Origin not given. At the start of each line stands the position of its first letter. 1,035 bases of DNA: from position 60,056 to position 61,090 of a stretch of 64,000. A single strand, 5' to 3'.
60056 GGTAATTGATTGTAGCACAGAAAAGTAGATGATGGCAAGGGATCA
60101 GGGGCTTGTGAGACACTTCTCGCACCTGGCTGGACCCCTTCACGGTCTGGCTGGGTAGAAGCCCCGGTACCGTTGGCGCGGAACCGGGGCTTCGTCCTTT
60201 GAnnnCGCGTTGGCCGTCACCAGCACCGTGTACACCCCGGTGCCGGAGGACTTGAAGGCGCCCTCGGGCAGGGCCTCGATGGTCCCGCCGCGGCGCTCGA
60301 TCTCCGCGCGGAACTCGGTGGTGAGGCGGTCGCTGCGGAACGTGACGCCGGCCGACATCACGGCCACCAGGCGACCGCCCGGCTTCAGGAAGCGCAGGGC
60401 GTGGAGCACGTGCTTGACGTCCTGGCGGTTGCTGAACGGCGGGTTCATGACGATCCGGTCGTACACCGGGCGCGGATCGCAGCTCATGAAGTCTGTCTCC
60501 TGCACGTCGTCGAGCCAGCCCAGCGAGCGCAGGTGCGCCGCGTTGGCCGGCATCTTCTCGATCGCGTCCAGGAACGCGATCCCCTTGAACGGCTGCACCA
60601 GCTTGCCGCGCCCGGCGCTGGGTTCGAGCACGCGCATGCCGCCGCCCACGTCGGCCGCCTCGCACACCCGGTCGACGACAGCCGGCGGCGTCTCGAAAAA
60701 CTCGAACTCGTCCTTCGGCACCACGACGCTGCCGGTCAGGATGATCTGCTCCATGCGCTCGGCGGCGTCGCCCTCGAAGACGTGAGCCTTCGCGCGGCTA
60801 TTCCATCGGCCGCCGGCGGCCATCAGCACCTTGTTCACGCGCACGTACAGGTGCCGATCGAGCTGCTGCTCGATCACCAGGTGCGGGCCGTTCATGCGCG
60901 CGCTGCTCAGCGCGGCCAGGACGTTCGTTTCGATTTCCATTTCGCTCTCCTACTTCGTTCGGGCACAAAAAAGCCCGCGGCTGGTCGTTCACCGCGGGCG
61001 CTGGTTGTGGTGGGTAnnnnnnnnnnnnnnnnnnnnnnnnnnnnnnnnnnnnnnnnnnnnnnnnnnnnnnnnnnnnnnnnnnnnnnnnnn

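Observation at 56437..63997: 7.6-kb opposite-strand island with a repeated promoter motif and gene content resembling plasmid leading-region / anti-defence genes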

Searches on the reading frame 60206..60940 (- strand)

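Call 11: search_protein_families(library=pfam, max_evalue=0.01, proteins=[window:60206-60940:-])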
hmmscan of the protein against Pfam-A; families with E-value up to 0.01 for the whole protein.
window:60206-60940:- (245 aa): 3 families
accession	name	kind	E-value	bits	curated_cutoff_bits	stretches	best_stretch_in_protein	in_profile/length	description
PF05175.20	MTS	-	0.00014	22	23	1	146-203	85-148/170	Methyltransferase small domain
PF02384.22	N6_Mtase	-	0.0019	18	20.4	0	168-231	156-220/311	N-6 DNA Methylase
PF13489.12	Methyltransf_23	-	0.0083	16.3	27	0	101-211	23-133/164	Methyltransferase domain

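Call 13: search_protein_families(library=phrogs, max_evalue=0.001, proteins=[window:60206-60940:-])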
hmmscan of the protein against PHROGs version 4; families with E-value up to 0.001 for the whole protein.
window:60206-60940:- (245 aa): 12 families
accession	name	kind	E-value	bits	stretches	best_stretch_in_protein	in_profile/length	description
phrog_9133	-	unknown function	1e-61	210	1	24-242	679-901/1259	-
phrog_11358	-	unknown function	6.6e-47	160.3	1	77-238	1844-2004/3431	-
phrog_15406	-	other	2.2e-44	152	1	79-243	1249-1415/2789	DNA methyltransferase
phrog_18947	-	unknown function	5.7e-34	117.7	1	80-242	568-733/1537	-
phrog_6263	-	other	2e-31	110.3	1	21-199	336-511/548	DNA methyltransferase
phrog_9793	-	unknown function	2.9e-30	106.2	1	80-243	604-769/772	-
phrog_22901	-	unknown function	3.6e-28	98.4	1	79-231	633-784/1394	-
phrog_10691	-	unknown function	1.6e-15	55.7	1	79-241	2357-2522/3925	-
phrog_799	-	other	8.5e-15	55.9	1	71-192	204-313/458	DNA methyltransferase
phrog_32703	-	unknown function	8.1e-08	32.4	1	80-215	10-144/480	-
phrog_5143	-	unknown function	9.2e-06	23.9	1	80-198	1801-1921/2204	-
phrog_1685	-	unknown function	1.7e-05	23.2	1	83-238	96-272/2278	-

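Call 54: search_protein_families(library=padloc, max_evalue=0.01, proteins=[window:60206-60940:-])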
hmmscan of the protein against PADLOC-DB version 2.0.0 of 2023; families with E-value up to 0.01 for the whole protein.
window:60206-60940:- (245 aa): 9 families
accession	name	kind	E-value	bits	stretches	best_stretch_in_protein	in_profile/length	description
PDLC04134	mad2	-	3.8e-14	50.4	1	80-242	271-442/492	mads_2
PDLC03022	MTase_I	-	8.3e-06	22.4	1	153-240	319-401/857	Type I methyltransferase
PDLC03301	MTase_II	-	2.2e-05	21.2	1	82-176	77-183/604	Type II methyltransferase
PDLC03021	MTase_I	-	3.3e-05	20.9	1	175-240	306-372/491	Type I methyltransferase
PDLC03248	MTase_II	-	7e-05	19.8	1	78-175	8-101/521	Type II methyltransferase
PDLC03293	MTase_II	-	8.2e-05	19.5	1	82-186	19-124/427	Type II methyltransferase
PDLC03258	MTase_II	-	0.00013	19.2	1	81-173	24-116/366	Type II methyltransferase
PDLC03267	MTase_II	-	0.00041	17.4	1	82-174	16-121/539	Type II methyltransferase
PDLC03037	MTase_I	-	0.0039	13.5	1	150-219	289-351/751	Type I methyltransferase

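Call 55: search_protein_families(library=ncbifam, max_evalue=0.01, proteins=[window:60206-60940:-])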
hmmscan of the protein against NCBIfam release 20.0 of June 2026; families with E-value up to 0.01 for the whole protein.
window:60206-60940:- (245 aa): 0 families
